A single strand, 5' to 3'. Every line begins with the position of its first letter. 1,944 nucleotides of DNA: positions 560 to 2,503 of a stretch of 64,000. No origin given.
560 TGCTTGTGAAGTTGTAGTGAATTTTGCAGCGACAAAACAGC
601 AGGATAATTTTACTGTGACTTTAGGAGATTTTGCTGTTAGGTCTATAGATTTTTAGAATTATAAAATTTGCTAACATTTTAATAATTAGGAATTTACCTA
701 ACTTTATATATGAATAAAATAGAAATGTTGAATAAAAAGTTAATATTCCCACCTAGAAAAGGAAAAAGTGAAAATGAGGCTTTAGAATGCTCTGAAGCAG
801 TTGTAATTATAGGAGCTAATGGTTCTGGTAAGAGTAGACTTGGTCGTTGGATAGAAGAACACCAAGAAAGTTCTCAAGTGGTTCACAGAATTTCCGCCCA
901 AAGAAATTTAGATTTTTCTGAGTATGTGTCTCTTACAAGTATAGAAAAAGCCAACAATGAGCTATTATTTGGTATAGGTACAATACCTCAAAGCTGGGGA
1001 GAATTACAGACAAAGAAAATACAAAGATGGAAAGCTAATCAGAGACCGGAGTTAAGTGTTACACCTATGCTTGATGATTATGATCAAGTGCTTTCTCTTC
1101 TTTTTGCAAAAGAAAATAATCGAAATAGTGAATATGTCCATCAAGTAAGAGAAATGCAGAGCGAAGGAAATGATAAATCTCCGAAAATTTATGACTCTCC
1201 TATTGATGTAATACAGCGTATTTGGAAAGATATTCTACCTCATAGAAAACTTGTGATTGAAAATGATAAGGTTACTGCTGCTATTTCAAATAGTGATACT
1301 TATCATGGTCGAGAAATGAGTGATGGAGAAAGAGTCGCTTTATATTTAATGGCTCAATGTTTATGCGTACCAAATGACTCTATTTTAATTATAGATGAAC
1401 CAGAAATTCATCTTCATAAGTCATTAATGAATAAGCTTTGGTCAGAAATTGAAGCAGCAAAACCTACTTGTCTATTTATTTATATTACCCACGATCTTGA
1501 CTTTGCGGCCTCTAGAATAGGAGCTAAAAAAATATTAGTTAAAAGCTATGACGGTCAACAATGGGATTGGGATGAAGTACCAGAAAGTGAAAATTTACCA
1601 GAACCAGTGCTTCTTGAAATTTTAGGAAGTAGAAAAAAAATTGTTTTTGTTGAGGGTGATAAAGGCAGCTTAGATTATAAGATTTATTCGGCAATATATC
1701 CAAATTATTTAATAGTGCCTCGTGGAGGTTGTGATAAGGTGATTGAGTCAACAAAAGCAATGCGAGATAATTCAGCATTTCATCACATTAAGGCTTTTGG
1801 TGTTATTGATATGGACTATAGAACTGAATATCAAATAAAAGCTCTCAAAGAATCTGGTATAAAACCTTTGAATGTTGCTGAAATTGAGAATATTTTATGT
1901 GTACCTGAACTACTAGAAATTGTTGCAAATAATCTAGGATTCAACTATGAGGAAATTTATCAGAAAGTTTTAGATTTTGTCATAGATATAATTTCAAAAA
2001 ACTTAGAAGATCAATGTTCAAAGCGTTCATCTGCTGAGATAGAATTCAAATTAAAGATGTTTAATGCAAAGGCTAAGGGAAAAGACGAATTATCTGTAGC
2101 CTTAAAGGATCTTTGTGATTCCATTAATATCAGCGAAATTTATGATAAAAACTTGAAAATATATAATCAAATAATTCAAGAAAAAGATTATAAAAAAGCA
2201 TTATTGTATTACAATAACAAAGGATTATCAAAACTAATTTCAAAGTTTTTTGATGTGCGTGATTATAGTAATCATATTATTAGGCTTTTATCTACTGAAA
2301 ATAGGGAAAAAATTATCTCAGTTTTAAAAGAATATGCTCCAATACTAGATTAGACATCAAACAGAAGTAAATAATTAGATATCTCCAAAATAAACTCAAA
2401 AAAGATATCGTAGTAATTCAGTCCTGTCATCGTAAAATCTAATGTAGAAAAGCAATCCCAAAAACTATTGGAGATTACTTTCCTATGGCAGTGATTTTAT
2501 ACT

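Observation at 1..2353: Candidate defence operon: unknown upstream gene, short E1-like (ThiF) protein, then fused ABC-ATPase-DUF4435/TOPRIM (PARIS AriAB-like or OLD-like) nuclease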

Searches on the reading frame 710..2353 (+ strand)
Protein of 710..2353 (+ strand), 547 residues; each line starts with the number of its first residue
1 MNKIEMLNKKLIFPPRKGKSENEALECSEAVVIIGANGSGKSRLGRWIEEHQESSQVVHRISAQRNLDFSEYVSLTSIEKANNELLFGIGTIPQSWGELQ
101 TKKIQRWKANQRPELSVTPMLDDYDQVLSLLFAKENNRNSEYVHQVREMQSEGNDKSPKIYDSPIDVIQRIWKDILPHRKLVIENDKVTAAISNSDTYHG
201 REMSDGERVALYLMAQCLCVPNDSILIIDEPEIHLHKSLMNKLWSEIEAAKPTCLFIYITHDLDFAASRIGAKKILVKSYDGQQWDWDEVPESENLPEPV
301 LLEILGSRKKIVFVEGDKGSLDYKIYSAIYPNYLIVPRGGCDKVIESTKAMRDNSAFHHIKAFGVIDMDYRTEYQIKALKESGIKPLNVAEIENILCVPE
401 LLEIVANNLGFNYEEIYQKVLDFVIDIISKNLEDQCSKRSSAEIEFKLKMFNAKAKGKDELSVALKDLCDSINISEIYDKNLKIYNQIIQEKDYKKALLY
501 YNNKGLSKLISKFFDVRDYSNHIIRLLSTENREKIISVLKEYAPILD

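Call 3: search_protein_families(library=pfam, proteins=[window:710-2350:+], max_evalue=1)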
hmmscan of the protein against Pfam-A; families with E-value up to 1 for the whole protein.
window:710-2350:+ (547 aa): 10 families
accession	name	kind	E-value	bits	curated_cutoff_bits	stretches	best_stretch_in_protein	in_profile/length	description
PF14491.11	DUF4435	-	3.2e-12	47.2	27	1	309-532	2-234/238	Protein of unknown function (DUF4435)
PF13304.12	AAA_21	-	2.2e-10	41.5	27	1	32-262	3-299/304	AAA domain, putative AbiEii toxin, Type IV TA system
PF00005.33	ABC_tran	-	4.6e-06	27.7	25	1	25-231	8-135/137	ABC transporter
PF13401.12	AAA_22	-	0.0067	17.2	27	1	31-61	8-41/130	AAA domain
PF02463.25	SMC_N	-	0.013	15.4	40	1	30-264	26-200/220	RecF/RecN/SMC N terminal domain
PF13191.12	AAA_16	-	0.026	15.5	32.6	1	28-114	24-101/167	AAA ATPase domain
PF13175.12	AAA_15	-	0.053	13.6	32.1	1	222-247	328-353/374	AAA ATPase domain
PF13521.12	AAA_28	-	0.088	13.5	27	0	31-53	2-24/164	AAA domain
PF17824.6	DUF5586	-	0.14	11.6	26.6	0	460-490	144-174/404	Family of unknown function (DUF5586)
PF13555.12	AAA_29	-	0.21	11.8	27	1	28-43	22-37/61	P-loop containing region of AAA domain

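Call 4: search_protein_families(library=padloc, proteins=[window:710-2350:+], max_evalue=1)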
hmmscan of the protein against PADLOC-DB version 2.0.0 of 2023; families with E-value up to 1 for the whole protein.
window:710-2350:+ (547 aa): 57 families (the best 25 are shown)
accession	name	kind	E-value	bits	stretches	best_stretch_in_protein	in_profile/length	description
PDLC02982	AriAB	-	4.1e-151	502.4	1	5-544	22-565/570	-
PDLC02981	AriAB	-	9.1e-19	65.6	3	306-452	428-583/694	-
PDLC02980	AriA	-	1.2e-14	53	2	135-262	170-299/304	-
PDLC04135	mad3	-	5.7e-13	47.1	2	184-275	245-334/374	mads_3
PDLC03878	NsnB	-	4.7e-12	44.3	1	21-246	14-260/345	-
PDLC02983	AriB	-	7.1e-12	44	1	308-510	1-210/236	-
PDLC04244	PDC-M01A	-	2.8e-10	37.6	1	141-247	270-371/482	-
PDLC04164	AriA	-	1.4e-09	35.9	1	161-262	131-232/253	-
PDLC02335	AbiLi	-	8.4e-09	32.9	1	29-264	77-239/326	AbiLi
PDLC00290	PtuA1|PtuA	-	1.8e-08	32.2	2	222-262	269-309/414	AAA ATPase domain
PDLC00265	PtuA1|PtuA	-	3e-08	31.2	2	120-237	235-340/479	AAA ATPase domain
PDLC04177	HEC-01A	-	5.6e-08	30.2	2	181-261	253-335/393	-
PDLC00289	PtuA1|PtuA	-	2.2e-07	28.3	1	24-237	25-263/404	AAA ATPase domain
PDLC00285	PtuA1|PtuA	-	3e-07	28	2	191-261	250-325/432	AAA ATPase domain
PDLC00075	GajA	-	3.3e-07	27.2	2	201-244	247-290/536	AAA ATPase domain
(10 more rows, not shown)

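Call 5: search_protein_families(library=ncbifam, proteins=[window:710-2350:+], max_evalue=1)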
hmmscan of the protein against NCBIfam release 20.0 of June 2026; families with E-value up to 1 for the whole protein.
window:710-2350:+ (547 aa): 39 families (the best 25 are shown)
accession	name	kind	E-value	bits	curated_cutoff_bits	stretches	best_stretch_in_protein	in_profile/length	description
NF000355.4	ribo_prot_ABC_F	equivalog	6.6e-11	41.7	380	1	26-265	26-176/499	ribosomal protection-like ABC-F family protein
NF000169.2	ABCF_Sal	exception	2.3e-07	29.9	725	2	201-266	129-190/542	Sal family ABC-F type ribosomal protection protein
NF000167.2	ABCF_Lsa_all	exception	6.4e-05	22.1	750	2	203-266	118-176/492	Lsa family ABC-F type ribosomal protection protein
NF010068.0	PRK13548.1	equivalog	7.1e-05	22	261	1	25-56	28-59/261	heme ABC transporter ATP-binding protein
TIGR02868.1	CydC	equivalog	9e-05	21.3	329.05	1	198-263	467-530/530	thiol reductant ABC exporter subunit CydC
NF040873.1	AztA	equivalog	0.00013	21.6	220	1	25-45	15-35/191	zinc ABC transporter ATP-binding protein AztA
TIGR02857.1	CydD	equivalog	0.00014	21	435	1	199-266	455-520/529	thiol reductant ABC exporter subunit CydD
NF011646.0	PRK15064.1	equivalog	0.00017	20.1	762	1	202-268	438-500/530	ABC-F family ATPase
TIGR02211.1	LolD_lipo_ex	equivalog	0.00025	20.7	307.75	1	197-267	136-206/221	lipoprotein-releasing ABC transporter ATP-binding protein LolD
TIGR04520.1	ECF_ATPase_1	equivalog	0.00025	20.6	315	1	27-50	27-50/269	energy-coupling factor transporter ATPase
NF007027.0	PRK09493.1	equivalog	0.00056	19.3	379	1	25-52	24-51/240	glutamine ABC transporter ATP-binding protein GlnQ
TIGR03375.1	type_I_sec_LssB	subfamily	0.00063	18.1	693.1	1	199-262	600-661/696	type I secretion system permease/ATPase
TIGR04521.1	ECF_ATPase_2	equivalog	0.00068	18.8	330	1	215-269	156-211/279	energy-coupling factor transporter ATPase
NF008039.0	PRK10771.1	equivalog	0.00088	18.7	298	1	201-279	128-205/234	thiamine ABC transporter ATP-binding protein ThiQ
NF000171.1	ABCF_producer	exception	0.0012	17.4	800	1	203-265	164-222/541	TlrC/CarA/OleB/SrmB family ABC-F type ribosomal protection protein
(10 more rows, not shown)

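Call 7: find_encoding_contigs(protein=window:710-2353:+, flank=10000, max_places=6)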
Protein window:710-2353:+ (547 aa): 2 contigs read that carry it; 1 place shown.
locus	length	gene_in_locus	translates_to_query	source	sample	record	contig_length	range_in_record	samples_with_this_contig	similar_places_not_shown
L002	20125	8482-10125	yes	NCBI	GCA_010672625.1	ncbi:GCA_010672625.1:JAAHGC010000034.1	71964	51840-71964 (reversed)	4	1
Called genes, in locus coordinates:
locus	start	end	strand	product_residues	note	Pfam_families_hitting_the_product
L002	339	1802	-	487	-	PF03050:DDE_Tnp_IS66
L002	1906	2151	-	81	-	PF13384:HTH_23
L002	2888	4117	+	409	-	PF18047:PatG_D, PF18065:PatG_C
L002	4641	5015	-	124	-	-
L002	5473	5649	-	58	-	-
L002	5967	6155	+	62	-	-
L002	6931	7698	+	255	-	-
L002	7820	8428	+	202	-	PF00899:ThiF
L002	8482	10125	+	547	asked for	PF00005:ABC_tran (faint), PF13304:AAA_21, PF14491:DUF4435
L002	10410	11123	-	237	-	PF02915:Rubrerythrin, PF00301:Rubredoxin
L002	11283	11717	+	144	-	PF01475:FUR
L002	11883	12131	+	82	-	-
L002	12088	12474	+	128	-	PF00903:Glyoxalase, PF13669:Glyoxalase_4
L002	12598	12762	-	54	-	-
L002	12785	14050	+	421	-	PF00515:TPR_1 (weak), PF13414:TPR_11, PF00515:TPR_1, PF13414:TPR_11, PF00515:TPR_1, PF07719:TPR_2, PF13414:TPR_11, PF13432:TPR_16, +26 more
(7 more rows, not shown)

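Call 28: search_solved_structures(query=window:710-2350:+, max_evalue=0.001, show_alignments=2)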
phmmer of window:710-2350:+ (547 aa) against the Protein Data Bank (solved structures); distinct sequences matched with E-value up to 0.001: 1.
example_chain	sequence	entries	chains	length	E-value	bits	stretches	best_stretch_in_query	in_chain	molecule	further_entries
6ha8_V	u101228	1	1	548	7.7e-05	24.9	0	201-275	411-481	Nucleotide-binding protein ExpZ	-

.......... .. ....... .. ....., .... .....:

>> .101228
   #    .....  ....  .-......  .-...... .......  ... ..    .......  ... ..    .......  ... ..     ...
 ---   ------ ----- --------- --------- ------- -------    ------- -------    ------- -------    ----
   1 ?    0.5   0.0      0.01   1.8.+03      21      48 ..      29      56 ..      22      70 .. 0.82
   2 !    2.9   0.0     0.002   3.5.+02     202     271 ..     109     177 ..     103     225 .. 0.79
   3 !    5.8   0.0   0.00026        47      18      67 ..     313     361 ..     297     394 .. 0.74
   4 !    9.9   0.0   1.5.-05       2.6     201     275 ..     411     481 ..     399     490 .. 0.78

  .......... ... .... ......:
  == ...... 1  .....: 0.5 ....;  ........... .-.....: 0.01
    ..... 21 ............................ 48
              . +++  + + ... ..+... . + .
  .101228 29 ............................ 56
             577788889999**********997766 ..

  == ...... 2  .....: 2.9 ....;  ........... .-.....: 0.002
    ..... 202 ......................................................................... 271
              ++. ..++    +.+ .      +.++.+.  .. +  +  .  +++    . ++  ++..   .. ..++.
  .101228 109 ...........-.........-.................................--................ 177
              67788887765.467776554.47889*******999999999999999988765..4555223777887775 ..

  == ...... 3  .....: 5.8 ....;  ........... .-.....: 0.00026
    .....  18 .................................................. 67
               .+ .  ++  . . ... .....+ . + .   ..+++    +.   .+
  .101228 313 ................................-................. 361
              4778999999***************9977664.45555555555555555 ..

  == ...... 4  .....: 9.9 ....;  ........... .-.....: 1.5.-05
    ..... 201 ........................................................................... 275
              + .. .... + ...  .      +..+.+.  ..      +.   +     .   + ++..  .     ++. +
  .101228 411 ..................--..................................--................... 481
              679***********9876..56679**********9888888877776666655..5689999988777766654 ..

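Call 29: find_homologous_proteins(query=window:710-2350:+, max_evalue=0.00001)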
Query window:710-2350:+ (547 aa): 2431 proteins with E <= 0.00001 among 8000 candidates; the best 120 are listed.
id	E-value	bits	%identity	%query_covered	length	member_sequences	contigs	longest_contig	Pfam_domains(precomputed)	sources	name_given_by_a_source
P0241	0.0e+0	1104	86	100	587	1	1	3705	PF14491.12,PF00005.34,PF13304.13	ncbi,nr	ncbi:MAG: AAA family ATPase [Okeania sp. SIO2D1]|nr:AAA family ATPase [Okeania sp. SIO2D1]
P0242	0.0e+0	1090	90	99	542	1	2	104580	PF14491.12,PF00005.34,PF13304.13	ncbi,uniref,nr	ncbi:MAG: AAA family ATPase [Okeania sp. SIO3H1]|uniref:DUF4435 domain-containing protein n=1 Tax=Ok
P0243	1.8e-235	801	65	99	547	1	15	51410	PF14491.12,PF13304.13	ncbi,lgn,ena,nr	ncbi:MAG TPA: ABC transporter ATP-binding protein [Cyanobacteria bacterium UBA11149]|nr:ABC transpor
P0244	1.7e-233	794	64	99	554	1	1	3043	PF14491.12,PF13304.13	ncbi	-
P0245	4.9e-232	789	63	99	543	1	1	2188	PF14491.12,PF13304.13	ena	-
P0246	4.9e-229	780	63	99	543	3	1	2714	PF14491.12,PF13304.13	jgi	jgi:hypothetical protein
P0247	4.9e-228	776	62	99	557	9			PF14491.12,PF13304.13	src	-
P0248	5.7e-228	776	63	99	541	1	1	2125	PF14491.12,PF13304.13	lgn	-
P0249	3.6e-226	770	62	99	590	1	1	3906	PF14491.12,PF13304.13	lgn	-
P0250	1.0e-225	769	63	99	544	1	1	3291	PF14491.12,PF13304.13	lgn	-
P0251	3.1e-224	764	62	99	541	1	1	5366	PF14491.12,PF13304.13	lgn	-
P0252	2.2e-223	761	62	99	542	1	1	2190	PF14491.12,PF13304.13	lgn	-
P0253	3.9e-220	750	61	99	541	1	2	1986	PF14491.12,PF13304.13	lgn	-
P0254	5.1e-219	747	61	99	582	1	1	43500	PF14491.12,PF13304.13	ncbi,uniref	ncbi:DUF4435 domain-containing protein [Microcoleus sp. herbarium14]|uniref:DUF4435 domain-containin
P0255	7.5e-218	743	61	99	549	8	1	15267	PF14491.12,PF13304.13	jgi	jgi:ABC-type lipoprotein export system ATPase subunit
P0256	1.9e-217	741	61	99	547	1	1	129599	PF14491.12,PF13304.13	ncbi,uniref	ncbi:AAA family ATPase [Microcoleus sp. LAD1_D3]|uniref:AAA family ATPase n=1 Tax=Microcoleus sp. LA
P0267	3.1e-206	704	58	99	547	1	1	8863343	PF14491.12,PF13304.13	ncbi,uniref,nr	ncbi:AAA family ATPase [Desmonostoc muscorum LEGE 12446]|uniref:AAA family ATPase n=1 Tax=Desmonosto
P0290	3.1e-150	520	47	98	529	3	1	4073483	PF14491.12,PF00005.34,PF02463.26,PF13304.13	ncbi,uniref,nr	ncbi:DUF4435 domain-containing protein [Alicyclobacillus macrosporangiidus]|uniref:DUF4435 domain-co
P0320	2.8e-142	493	45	98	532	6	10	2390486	PF14491.12,PF13304.13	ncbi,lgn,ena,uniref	ncbi:DUF4435 domain-containing protein [Vibrio harveyi]|uniref:DUF4435 domain-containing protein n=2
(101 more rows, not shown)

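Call 31: find_encoding_contigs(protein=P0267, flank=6000, max_places=2)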
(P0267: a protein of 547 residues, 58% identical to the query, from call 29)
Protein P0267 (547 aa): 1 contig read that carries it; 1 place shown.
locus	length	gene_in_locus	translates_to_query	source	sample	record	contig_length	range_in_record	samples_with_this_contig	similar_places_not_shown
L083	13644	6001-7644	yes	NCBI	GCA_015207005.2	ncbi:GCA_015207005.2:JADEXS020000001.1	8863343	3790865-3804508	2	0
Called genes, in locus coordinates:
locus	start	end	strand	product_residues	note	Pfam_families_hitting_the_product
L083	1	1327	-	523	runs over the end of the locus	PF00999:Na_H_Exchanger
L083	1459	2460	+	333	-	PF04087:DUF389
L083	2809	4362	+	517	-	PF00999:Na_H_Exchanger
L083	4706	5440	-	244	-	PF09353:DUF1995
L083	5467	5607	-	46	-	-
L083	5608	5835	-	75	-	-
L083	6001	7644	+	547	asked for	PF13304:AAA_21, PF14491:DUF4435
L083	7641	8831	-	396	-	PF00266:Aminotran_5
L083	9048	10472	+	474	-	PF13091:PLDc_2, PF00614:PLDc (weak), PF13091:PLDc_2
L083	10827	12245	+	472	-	PF00512:HisKA, PF02518:HATPase_c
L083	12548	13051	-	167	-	-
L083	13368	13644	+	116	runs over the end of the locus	PF13340:DUF4096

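Call 32: find_encoding_contigs(protein=P0256, flank=6000, max_places=2)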
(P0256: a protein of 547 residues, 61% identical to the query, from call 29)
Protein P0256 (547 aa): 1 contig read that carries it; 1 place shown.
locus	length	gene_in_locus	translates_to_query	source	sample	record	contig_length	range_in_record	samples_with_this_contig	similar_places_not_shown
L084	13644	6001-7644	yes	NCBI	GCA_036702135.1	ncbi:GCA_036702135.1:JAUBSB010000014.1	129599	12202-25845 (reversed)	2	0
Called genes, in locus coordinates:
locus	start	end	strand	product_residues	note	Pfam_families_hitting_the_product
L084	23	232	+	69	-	-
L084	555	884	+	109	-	PF01381:HTH_3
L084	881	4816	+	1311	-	PF01590:GAF, PF13185:GAF_2 (weak), PF08448:PAS_4, PF01590:GAF, PF08448:PAS_4, PF00512:HisKA, PF02518:HATPase_c, PF00072:Response_reg, +5 more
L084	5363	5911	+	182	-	-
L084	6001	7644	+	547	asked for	PF13304:AAA_21 (weak), PF14491:DUF4435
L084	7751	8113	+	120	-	-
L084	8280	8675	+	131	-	PF07924:NuiA, PF23151:NuiA_2 (faint)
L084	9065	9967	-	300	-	PF01223:Endonuclease_NS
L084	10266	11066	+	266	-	PF01656:CbiA, PF06564:CBP_BcsQ (faint), PF09140:MipZ (weak), PF10609:ParA (weak), PF13614:AAA_31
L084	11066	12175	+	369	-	PF02195:ParB_N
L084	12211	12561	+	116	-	-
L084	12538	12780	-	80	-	-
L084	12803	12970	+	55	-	-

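Call 33: find_encoding_contigs(protein=P0243, flank=6000, max_places=2)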
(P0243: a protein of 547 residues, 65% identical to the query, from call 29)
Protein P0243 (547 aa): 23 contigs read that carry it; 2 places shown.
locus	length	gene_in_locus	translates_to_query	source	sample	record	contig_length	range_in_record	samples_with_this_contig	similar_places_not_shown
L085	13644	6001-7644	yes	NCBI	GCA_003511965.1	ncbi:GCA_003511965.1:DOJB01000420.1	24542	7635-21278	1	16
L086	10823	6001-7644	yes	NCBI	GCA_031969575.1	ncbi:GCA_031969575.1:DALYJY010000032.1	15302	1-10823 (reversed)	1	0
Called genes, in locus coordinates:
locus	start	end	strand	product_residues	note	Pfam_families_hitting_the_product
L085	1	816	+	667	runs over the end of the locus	PF05157:MshEN, PF00437:T2SSE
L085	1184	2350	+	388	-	PF00437:T2SSE, PF25199:nSTAND_NTPase5 (weak), PF13191:AAA_16 (weak)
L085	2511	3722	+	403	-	PF28597:T2SSF_N (weak), PF00482:T2SSF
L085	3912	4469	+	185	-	-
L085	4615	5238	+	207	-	-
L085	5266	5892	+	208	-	PF04313:HSDR_N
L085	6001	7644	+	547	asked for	PF13304:AAA_21, PF14491:DUF4435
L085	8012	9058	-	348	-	PF00208:ELFV_dehydrog (weak)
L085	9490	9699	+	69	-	PF11211:DUF2997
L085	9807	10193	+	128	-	PF06868:DUF1257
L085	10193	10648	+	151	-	PF13459:Fer4_15, PF13370:Fer4_13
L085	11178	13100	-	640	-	PF02518:HATPase_c, PF00204:DNA_gyraseB, PF01751:Toprim, PF00986:DNA_gyraseB_C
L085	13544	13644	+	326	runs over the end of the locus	PF01745:IPT (weak), PF01715:IPPT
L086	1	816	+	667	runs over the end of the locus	PF05157:MshEN, PF00437:T2SSE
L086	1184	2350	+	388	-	PF00437:T2SSE, PF25199:nSTAND_NTPase5 (weak), PF13191:AAA_16 (weak)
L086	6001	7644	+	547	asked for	PF13304:AAA_21, PF14491:DUF4435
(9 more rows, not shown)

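Call 34: find_encoding_contigs(protein=P0290, flank=6000, max_places=2)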
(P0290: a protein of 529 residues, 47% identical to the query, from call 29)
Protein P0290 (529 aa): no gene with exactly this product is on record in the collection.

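Call 35: find_encoding_contigs(protein=P0320, flank=6000, max_places=3)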
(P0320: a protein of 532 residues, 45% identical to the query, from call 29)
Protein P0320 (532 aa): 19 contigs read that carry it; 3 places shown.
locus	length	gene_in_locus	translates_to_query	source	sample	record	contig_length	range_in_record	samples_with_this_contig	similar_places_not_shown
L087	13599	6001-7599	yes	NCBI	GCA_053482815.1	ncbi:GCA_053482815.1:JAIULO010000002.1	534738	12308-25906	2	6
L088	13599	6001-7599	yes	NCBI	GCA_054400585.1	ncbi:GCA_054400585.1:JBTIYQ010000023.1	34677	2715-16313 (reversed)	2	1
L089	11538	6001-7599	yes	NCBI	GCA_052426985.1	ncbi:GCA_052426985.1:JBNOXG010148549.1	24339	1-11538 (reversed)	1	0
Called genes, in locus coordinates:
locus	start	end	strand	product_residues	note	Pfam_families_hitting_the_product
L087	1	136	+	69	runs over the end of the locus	-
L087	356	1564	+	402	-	PF03090:Replicase, PF08708:PriCT_1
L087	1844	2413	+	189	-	-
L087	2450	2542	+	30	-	-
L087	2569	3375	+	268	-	-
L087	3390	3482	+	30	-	-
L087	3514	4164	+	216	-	PF10544:T5orf172, PF13455:MUG113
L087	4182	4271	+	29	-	-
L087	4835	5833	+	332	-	PF13676:TIR_2, PF13620:CarboxypepD_reg (weak)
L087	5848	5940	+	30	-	-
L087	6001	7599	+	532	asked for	PF13304:AAA_21, PF14491:DUF4435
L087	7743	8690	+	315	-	PF14253:AbiH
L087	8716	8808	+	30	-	-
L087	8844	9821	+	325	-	-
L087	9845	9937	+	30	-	-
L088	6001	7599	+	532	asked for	PF13304:AAA_21, PF14491:DUF4435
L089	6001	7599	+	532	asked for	PF13304:AAA_21, PF14491:DUF4435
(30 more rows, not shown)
